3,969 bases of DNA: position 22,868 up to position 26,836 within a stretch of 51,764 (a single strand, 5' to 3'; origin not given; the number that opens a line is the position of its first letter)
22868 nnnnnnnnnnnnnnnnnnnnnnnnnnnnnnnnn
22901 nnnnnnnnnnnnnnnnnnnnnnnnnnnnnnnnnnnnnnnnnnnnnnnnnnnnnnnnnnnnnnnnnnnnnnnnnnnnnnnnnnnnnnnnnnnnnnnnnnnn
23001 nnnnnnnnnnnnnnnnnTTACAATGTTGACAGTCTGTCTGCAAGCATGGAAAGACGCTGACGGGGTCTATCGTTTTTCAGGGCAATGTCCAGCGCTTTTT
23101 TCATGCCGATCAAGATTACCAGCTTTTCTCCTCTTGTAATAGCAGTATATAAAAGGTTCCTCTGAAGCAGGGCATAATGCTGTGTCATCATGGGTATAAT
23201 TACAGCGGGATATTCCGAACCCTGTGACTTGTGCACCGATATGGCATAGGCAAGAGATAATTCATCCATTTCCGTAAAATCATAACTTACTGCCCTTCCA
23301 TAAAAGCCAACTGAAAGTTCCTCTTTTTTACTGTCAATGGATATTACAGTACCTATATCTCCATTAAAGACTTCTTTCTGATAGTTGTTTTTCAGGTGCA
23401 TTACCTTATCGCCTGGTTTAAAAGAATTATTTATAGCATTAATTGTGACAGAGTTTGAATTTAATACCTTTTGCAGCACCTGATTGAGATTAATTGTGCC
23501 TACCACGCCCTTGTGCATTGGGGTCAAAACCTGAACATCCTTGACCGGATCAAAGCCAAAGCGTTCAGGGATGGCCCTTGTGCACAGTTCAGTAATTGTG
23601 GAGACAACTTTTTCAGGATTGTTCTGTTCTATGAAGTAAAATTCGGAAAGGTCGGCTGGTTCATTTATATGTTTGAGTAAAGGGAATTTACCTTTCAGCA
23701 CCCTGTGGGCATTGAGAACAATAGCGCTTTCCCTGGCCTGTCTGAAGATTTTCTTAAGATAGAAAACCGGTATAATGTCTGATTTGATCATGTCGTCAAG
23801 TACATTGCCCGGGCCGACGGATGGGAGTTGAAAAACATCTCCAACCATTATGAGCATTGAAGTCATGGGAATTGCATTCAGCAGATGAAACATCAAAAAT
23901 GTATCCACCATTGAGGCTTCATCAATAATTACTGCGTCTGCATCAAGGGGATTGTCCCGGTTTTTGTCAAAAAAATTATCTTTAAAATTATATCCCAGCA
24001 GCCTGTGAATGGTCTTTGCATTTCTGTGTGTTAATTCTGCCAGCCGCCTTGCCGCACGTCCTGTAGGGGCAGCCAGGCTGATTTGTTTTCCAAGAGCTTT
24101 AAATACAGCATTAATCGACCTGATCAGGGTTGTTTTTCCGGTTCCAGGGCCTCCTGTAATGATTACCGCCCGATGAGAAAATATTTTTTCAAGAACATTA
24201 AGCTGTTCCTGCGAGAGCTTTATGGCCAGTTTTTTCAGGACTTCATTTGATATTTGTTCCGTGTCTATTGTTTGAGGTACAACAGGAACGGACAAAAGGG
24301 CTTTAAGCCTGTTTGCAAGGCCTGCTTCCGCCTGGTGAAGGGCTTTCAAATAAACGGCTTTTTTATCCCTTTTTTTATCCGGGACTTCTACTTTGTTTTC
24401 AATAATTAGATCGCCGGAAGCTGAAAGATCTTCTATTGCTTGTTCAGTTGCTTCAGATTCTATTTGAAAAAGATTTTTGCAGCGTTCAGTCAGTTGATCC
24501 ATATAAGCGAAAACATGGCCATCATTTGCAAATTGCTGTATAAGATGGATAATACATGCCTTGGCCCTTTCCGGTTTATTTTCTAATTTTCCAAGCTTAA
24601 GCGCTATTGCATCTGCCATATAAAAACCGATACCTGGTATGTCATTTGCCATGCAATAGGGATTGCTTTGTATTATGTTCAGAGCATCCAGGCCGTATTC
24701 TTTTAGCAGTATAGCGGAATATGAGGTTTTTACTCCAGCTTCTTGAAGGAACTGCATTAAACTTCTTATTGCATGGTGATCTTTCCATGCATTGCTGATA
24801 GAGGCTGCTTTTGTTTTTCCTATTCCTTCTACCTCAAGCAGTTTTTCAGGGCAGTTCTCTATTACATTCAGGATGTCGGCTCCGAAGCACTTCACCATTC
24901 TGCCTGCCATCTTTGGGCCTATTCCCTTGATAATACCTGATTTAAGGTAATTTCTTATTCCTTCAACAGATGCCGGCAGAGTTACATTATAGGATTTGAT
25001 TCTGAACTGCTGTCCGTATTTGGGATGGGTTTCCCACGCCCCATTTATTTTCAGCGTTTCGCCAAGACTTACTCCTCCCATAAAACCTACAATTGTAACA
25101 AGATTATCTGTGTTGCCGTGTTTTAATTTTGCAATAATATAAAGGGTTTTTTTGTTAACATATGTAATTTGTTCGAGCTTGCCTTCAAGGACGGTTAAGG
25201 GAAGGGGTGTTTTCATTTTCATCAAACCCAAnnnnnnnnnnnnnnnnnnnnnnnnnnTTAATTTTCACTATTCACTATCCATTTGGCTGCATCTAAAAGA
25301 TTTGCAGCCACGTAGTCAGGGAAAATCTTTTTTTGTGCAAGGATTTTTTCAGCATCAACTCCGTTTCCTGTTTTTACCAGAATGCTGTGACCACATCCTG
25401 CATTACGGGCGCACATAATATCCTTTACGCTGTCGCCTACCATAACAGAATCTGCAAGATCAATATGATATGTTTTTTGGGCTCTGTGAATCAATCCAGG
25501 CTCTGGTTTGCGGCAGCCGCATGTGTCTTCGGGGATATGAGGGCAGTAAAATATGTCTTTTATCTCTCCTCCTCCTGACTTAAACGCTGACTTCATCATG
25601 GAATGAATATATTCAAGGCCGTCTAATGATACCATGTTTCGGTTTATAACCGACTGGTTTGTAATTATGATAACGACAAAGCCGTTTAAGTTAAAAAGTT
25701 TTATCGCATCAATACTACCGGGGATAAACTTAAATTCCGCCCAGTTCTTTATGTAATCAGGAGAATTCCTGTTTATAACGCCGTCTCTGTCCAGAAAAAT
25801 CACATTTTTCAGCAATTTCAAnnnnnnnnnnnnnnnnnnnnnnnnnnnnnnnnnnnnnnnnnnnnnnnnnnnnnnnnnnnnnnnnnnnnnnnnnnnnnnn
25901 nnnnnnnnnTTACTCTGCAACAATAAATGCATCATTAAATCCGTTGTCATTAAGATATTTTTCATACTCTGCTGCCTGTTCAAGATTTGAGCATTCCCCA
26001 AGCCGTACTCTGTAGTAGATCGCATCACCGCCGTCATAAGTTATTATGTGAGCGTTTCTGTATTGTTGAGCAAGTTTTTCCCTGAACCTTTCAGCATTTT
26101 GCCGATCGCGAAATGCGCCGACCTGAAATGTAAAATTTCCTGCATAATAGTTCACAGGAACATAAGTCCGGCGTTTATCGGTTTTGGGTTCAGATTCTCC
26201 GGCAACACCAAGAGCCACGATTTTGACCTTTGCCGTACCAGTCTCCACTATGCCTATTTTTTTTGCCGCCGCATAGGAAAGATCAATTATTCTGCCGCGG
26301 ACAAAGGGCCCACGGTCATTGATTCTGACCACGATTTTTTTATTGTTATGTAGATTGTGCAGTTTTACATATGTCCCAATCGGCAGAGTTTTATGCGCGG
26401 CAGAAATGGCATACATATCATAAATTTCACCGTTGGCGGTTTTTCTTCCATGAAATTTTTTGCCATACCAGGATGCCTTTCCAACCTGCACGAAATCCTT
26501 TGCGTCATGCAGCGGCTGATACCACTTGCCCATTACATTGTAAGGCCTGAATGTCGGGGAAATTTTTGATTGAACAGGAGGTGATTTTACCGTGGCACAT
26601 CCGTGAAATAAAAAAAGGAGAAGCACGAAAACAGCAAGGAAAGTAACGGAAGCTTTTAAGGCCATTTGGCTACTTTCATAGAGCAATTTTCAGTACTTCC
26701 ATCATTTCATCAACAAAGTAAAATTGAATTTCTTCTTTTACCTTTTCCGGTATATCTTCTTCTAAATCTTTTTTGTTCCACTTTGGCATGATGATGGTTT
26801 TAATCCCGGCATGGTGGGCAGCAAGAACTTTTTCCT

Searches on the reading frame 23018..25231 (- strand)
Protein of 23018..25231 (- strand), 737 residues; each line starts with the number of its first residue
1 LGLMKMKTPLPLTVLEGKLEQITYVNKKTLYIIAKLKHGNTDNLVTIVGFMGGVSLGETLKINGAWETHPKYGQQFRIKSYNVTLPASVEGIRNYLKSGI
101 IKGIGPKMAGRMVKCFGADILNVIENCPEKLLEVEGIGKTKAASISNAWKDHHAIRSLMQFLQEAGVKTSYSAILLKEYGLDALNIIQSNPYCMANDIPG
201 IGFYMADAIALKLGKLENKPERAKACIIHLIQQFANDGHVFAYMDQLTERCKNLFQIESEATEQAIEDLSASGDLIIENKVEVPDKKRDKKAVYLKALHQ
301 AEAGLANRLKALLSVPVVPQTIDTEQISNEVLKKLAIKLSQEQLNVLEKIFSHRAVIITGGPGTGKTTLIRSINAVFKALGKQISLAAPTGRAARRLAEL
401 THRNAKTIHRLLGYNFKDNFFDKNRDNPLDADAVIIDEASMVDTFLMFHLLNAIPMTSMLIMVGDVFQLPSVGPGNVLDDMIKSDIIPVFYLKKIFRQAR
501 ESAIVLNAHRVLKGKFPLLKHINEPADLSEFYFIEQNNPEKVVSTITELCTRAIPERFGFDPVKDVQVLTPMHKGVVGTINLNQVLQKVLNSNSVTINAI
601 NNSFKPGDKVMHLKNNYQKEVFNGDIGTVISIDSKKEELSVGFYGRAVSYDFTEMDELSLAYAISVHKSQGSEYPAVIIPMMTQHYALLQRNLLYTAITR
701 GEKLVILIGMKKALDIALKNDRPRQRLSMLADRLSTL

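Call 37: search_protein_families(library=pfam, proteins=[window:23018-25231:-])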
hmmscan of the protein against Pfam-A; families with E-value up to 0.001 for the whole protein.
window:23018-25231:- (737 aa): 18 families
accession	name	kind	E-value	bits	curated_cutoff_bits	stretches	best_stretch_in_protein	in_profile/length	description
PF13245.12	AAA_19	-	7e-41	140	25.1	1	346-474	4-134/134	AAA domain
PF13604.12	AAA_30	-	1e-37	130.2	27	1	338-517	1-174/191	AAA domain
PF14490.11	HHH_RecD2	-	1.1e-30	105.8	27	1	152-241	2-92/92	ATP-dependent RecD2 DNA helicase HHH domain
PF23139.1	OB_YrrC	-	6.7e-22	77.6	27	1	14-86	3-76/76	ATP-dependent DNA helicase YrrC, OB-fold domain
PF18335.7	SH3_13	-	3.8e-20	71.9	41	1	582-643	1-65/65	ATP-dependent RecD-like DNA helicase SH3 domain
PF13538.12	UvrD_C_2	-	2e-19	69.6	27.4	1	660-708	1-52/52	UvrD-like helicase C-terminal domain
PF01443.25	Viral_helicase1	-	7.2e-12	46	21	1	357-471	2-99/228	Viral superfamily 1 RNA helicase core domain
PF13086.12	AAA_11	-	1.1e-08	35.7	27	1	339-402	2-73/257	AAA domain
PF14520.12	HHH_5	-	7.6e-08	33.2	27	1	101-151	7-57/57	Helix-hairpin-helix domain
PF00633.29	HHH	-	1.9e-06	27.9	24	0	123-145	5-27/30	Helix-hairpin-helix motif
PF05970.20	PIF1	-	7.7e-05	22.8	25.9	1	338-447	1-119/223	PIF1-like helicase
PF20720.3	nSTAND3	-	0.0001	22.5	27.2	1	346-383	10-47/155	Novel STAND NTPase 3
PF13191.12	AAA_16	-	0.00013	23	32.6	1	344-383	13-51/167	AAA ATPase domain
PF13521.12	AAA_28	-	0.0002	22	27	1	356-376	2-22/164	AAA domain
PF02562.22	PhoH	-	0.00028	20.9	27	0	340-396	6-64/205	PhoH-like protein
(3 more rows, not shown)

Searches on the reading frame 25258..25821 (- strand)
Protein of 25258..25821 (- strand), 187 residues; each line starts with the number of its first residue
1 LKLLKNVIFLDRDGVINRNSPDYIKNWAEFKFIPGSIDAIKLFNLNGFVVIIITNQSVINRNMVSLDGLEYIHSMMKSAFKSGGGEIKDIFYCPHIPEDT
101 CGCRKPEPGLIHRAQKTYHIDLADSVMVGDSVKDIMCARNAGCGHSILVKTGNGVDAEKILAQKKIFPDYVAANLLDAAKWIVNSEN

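Call 37: search_protein_families(library=pfam, proteins=[window:25258-25821:-])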
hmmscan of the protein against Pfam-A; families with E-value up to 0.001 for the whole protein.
window:25258-25821:- (187 aa): 5 families
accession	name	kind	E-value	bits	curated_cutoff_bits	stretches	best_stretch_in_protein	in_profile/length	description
PF13242.12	Hydrolase_like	-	9.4e-17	61.1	22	1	103-178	2-75/75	HAD-hyrolase-like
PF00702.32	Hydrolase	-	7.7e-10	39.9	26.4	1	27-142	94-191/191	haloacid dehalogenase-like hydrolase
PF13419.12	HAD_2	-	5.7e-09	36.8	23.8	1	98-143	128-173/178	Haloacid dehalogenase-like hydrolase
PF08645.17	PNK3P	-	1.2e-05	25.6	22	1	18-135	14-130/161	Polynucleotide kinase 3 phosphatase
PF13344.12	Hydrolase_6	-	0.00067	20.1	27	0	8-62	1-45/101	Haloacid dehalogenase-like hydrolase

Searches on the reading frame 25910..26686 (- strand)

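Call 37: search_protein_families(library=pfam, proteins=[window:25910-26686:-])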
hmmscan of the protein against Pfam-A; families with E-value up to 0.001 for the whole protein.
window:25910-26686:- (258 aa): 2 families
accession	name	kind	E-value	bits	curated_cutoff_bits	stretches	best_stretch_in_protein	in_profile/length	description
PF03330.24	DPBB_1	-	5.6e-28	97.5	28.8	1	67-156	2-83/83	Lytic transglycolase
PF05036.18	SPOR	-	3.4e-14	53.4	21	1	182-256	2-75/76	SPOR domain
